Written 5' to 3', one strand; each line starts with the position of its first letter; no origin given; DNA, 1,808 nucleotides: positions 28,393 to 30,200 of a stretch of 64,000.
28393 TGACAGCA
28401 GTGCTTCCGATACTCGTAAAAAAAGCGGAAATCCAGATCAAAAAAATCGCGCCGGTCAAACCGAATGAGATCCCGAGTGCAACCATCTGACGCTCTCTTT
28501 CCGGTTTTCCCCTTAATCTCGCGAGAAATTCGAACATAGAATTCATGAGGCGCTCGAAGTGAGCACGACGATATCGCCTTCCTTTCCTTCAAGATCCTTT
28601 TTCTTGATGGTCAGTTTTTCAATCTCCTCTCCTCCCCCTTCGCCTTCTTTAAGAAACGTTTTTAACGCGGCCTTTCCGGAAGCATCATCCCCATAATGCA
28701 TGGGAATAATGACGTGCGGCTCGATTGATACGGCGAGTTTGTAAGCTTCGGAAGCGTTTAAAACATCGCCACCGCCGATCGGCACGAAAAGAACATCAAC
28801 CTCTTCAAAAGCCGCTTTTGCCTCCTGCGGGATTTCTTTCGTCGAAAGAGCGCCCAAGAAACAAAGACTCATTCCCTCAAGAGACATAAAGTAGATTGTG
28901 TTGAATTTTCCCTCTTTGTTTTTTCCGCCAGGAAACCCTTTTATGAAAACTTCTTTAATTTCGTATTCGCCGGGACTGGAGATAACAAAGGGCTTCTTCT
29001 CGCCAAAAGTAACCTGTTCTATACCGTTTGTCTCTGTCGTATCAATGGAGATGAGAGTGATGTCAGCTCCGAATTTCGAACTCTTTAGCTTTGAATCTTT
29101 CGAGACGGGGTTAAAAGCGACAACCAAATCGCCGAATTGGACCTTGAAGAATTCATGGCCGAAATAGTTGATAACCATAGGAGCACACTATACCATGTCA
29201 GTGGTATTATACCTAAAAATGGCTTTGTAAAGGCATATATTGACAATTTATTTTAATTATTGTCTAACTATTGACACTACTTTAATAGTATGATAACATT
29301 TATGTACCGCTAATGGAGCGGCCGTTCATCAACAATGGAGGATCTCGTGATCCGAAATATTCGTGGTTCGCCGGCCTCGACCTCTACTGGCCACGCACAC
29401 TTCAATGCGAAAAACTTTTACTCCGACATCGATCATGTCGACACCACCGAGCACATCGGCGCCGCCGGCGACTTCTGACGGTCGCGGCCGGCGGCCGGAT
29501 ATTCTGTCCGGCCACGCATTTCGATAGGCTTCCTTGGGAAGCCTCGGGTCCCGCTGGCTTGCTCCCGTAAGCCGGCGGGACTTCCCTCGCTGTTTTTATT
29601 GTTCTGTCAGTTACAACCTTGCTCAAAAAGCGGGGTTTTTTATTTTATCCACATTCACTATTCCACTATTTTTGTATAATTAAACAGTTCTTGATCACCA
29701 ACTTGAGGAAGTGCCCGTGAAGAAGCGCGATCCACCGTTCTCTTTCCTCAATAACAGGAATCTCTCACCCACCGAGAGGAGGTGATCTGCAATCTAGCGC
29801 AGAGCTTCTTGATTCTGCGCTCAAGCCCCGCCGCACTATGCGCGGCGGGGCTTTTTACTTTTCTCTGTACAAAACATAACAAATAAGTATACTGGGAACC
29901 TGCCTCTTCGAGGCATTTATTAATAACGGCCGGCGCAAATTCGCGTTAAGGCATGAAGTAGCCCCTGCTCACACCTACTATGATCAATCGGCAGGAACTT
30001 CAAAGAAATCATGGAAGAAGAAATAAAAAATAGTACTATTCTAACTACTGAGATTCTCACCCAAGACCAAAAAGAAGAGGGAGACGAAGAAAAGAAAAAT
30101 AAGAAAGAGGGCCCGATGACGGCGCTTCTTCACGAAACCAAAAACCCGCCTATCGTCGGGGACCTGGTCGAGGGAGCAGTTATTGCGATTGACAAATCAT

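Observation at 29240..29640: GC-rich (about 60%) structured transcription unit in the MBL-gene/rpsA intergenic region, with a 43-aa GTG-start ORF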

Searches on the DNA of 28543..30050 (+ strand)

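Call 4: search_rna_families(source=window, start=29150, end=30050, threshold=evalue, max_evalue=10, show_alignments=4)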
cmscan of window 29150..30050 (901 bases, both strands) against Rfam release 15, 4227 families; matches with E-value up to 10: 18.
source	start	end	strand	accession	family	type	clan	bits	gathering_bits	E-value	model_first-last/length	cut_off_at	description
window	29753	29857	+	RF02232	sX13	Gene; sRNA;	-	29.8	50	0.0014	1-115/115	no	Xanthomonadaceae sRNA sX13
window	29766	29852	+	RF01867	CC2171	Gene; sRNA;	-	25.9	75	0.0025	1-159/159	no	caulobacter sRNA CC2171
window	29759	29860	+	RF00515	PyrR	Cis-reg;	-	21.3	54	2.4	1-115/115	no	PyrR binding site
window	29554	29643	+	RF00513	Trp_leader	Cis-reg; leader;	-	21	41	0.15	1-100/100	no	Tryptophan operon leader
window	29475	29618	-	RF02690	BTH_s1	Gene; sRNA;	-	20.5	74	0.016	1-205/205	no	Burkholderia sRNA 1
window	29823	29893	-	RF00116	C0465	Gene; sRNA;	-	19.5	40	0.97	1-78/78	no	C0465 RNA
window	29793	29859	+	RF02837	anti-hemB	Gene; sRNA;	-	19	49.5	0.094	1-81/81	no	Burkholderia RNA 7 (anti-hemB)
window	29781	29856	+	RF02450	ncr1175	Gene; sRNA;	-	18.7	60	1.2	1-110/110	no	Bacillus sRNA ncr1175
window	29606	29710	-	RF00408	SNORA1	Gene; snRNA; snoRNA; HACA-box;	-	18.5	70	2.5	1-135/135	no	Small nucleolar RNA SNORA1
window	29551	29644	+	RF02837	anti-hemB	Gene; sRNA;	-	18.1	49.5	0.16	1-81/81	no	Burkholderia RNA 7 (anti-hemB)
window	29150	29189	+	RF00135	snoZ223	Gene; snRNA; snoRNA; CD-box;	CL00051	17.8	45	2.9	55-94/94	5'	Small nucleolar RNA Z223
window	29785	29862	+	RF01772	rnk_pseudo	Cis-reg; leader;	-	17.1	55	4.4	1-108/108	no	Pseudomonas rnk leader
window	29820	29905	-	RF02450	ncr1175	Gene; sRNA;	-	16.8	60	3.2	1-110/110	no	Bacillus sRNA ncr1175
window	29785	29853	+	RF00014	DsrA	Gene; sRNA;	-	15.9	60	3.7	1-85/85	no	DsrA RNA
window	29536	29598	+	RF03381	mir-2796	Gene; miRNA;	-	15.6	72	2.7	1-77/77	no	mir-2796 microRNA precursor family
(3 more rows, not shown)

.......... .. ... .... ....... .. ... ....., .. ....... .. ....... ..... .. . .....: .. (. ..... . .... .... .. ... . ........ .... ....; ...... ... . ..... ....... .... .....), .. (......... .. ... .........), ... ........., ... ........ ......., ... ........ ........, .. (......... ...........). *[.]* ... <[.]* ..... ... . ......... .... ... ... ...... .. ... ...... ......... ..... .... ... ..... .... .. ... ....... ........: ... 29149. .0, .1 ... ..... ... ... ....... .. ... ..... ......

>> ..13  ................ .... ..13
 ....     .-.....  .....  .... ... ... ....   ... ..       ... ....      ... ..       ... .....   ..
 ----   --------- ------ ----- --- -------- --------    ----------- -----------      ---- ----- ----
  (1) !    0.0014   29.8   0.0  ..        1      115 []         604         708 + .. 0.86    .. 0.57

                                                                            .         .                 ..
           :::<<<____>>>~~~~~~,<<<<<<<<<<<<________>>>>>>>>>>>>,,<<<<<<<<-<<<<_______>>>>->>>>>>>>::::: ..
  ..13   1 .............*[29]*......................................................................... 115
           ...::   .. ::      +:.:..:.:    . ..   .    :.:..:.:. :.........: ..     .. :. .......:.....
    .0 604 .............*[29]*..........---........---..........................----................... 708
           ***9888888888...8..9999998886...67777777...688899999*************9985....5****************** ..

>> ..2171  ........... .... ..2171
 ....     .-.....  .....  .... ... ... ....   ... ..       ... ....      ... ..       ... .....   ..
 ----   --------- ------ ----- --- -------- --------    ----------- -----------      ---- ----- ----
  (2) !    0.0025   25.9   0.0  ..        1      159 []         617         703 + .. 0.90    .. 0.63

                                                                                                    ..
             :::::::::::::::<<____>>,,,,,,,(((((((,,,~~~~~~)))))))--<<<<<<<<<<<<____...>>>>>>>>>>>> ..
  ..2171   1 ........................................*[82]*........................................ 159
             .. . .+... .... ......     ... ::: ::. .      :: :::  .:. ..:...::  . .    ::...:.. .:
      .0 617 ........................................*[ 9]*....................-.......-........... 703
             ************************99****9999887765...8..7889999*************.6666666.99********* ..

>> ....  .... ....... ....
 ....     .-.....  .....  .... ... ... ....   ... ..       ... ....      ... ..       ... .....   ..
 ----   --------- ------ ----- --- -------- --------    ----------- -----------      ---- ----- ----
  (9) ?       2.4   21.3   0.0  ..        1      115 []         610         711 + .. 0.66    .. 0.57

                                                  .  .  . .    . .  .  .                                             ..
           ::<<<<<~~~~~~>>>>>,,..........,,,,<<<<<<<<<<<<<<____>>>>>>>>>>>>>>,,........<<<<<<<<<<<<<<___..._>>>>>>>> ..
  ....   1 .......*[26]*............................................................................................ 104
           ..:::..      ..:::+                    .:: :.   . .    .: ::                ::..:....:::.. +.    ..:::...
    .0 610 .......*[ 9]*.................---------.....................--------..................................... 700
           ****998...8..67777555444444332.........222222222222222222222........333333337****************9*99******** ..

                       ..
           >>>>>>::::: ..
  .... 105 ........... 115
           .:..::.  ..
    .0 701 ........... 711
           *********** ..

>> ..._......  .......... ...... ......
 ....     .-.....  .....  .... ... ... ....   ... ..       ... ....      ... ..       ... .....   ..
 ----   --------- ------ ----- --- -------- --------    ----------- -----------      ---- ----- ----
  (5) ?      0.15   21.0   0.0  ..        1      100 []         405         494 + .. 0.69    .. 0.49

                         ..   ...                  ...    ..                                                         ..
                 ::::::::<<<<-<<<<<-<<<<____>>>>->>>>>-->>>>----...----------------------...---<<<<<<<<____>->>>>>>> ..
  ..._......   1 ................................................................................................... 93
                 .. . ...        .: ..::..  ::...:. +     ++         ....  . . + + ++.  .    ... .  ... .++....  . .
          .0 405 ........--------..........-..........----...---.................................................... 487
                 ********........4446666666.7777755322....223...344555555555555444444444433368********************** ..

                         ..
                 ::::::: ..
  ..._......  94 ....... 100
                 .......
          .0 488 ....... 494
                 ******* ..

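Call 42: search_dna_similar(query=window:29300-29645:+, collection=phages, mode=distant, max_evalue=1)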
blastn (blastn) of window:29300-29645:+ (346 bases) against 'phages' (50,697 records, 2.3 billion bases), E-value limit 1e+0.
Records with a match: 3; places in all: 3; records where one place covers at least 80% of the query: 0.
Best place of each record, by identity: 90-95% 1; 80-90% 2.
By first word of the organism name: Arthrobacter 2; Caulobacter 1.
By host as written in the record: Arthrobacter globiformis B-2979 2; Caulobacter vibrioides CB15 1.
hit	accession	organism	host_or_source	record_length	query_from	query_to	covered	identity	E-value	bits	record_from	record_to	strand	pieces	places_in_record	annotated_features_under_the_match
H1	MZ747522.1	Arthrobacter phage Klevey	Arthrobacter globiformis B-2979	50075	178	214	11%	83.8%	3e-1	41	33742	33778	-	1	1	46: hypothetical protein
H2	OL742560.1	Arthrobacter phage Lilmac1015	Arthrobacter globiformis B-2979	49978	178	214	11%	83.8%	3e-1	41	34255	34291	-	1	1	48: hypothetical protein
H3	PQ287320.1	Caulobacter phage BL57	Caulobacter vibrioides CB15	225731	170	196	8%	92.6%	3e-1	41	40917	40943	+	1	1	none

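Call 43: search_dna_similar(query=window:29300-29645:+, collection=plasmids, mode=distant, max_evalue=1)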
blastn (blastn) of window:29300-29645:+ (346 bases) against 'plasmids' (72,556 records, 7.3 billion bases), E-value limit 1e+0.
Records with a match: 2; places in all: 2; records where one place covers at least 80% of the query: 0.
Best place of each record, by identity: 80-90% 2.
By first word of the organism name: Sinorhizobium 1; Vitreoscilla 1.
By predicted mobility (MOB-suite, as given by PLSDB): conjugative 1; non-mobilizable 1.
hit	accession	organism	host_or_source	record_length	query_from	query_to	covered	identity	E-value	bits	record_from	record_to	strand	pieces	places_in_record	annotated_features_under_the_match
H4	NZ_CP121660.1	Sinorhizobium terangae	Desmanthus virgatus,cell culture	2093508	47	80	10%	88.2%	9e-2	45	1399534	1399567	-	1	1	none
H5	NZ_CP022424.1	Vitreoscilla filiformis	cell culture,Mud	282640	143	175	10%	87.9%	3e-1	43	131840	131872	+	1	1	calcium-binding protein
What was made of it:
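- No phage or plasmid similarity (calls 42, 43).
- Tried and rejected: Mobile or foreign origin. blastn against phages and plasmids gave only 27-37-nt chance matches (calls 42, 43).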

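Call 55: search_rna_families(sources=[L026, L028, L029, L030, L017, L004], threshold=gathering)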
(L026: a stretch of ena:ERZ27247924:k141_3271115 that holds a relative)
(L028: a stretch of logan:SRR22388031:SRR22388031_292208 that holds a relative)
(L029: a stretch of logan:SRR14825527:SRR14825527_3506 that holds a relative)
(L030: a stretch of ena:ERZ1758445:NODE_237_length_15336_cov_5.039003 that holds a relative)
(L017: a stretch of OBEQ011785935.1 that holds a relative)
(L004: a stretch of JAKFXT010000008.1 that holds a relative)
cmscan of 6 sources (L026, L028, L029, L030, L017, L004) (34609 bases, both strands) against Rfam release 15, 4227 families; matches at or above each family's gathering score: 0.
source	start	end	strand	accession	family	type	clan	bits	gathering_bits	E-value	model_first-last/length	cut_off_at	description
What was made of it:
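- On Any Rfam 15 RNA family: Nothing was found in six related loci (call 55).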

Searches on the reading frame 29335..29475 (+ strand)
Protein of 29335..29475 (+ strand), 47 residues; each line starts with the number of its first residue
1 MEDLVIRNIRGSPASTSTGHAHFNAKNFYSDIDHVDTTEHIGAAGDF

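Call 11: find_homologous_proteins(query=window:29335-29475:+, max_evalue=10)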
Query seq(47 aa) (47 aa): 1 proteins with E <= 10 among 1 candidates.
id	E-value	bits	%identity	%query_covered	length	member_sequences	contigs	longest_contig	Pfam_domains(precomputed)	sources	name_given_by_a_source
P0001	7.2e-24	99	98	100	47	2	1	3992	-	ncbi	-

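Call 32: search_protein_representatives(protein=window:29335-29475:+)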
Query: 47 residues. Proteins with E-value up to 0.001 (for the whole library): 2; up to 1e-10: 1; up to 1e-30: 0. The best 2 are listed.
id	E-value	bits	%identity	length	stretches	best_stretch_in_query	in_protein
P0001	2.3e-24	98.7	98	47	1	1-47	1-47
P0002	4.6e-04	36.1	27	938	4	9-40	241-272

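Call 63: search_protein_families(library=pfam, max_evalue=10, proteins=[window:29335-29475:+])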
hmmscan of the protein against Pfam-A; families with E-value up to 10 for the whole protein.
seq(47 aa): 0 families

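Call 64: search_protein_families(library=ncbifam, max_evalue=10, proteins=[window:29335-29475:+])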
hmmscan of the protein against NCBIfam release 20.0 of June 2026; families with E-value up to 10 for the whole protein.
seq(47 aa): 0 families
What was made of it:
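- No Pfam or NCBIfam hit (calls 63, 64).
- Tried and rejected: Pfam and NCBIfam gave nothing (calls 63, 64).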

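Call 82: find_homologous_proteins(query=A3, max_evalue=10)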
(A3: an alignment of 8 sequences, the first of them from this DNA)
Query A3 (8 sequences) (43 aa, profile of the alignment): 4 proteins with E <= 10 among 34 candidates.
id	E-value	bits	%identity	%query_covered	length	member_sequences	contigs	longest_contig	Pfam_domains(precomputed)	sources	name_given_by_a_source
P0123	6.9e-9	54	-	-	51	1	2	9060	-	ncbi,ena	-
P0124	1.8e-4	40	-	-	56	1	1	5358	-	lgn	-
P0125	1.0e-1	31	26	44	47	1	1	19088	-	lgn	-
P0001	1.4e-1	31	95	100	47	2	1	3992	-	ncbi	-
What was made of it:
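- The peptide has no family (calls 11, 32, 63, 64, 82).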
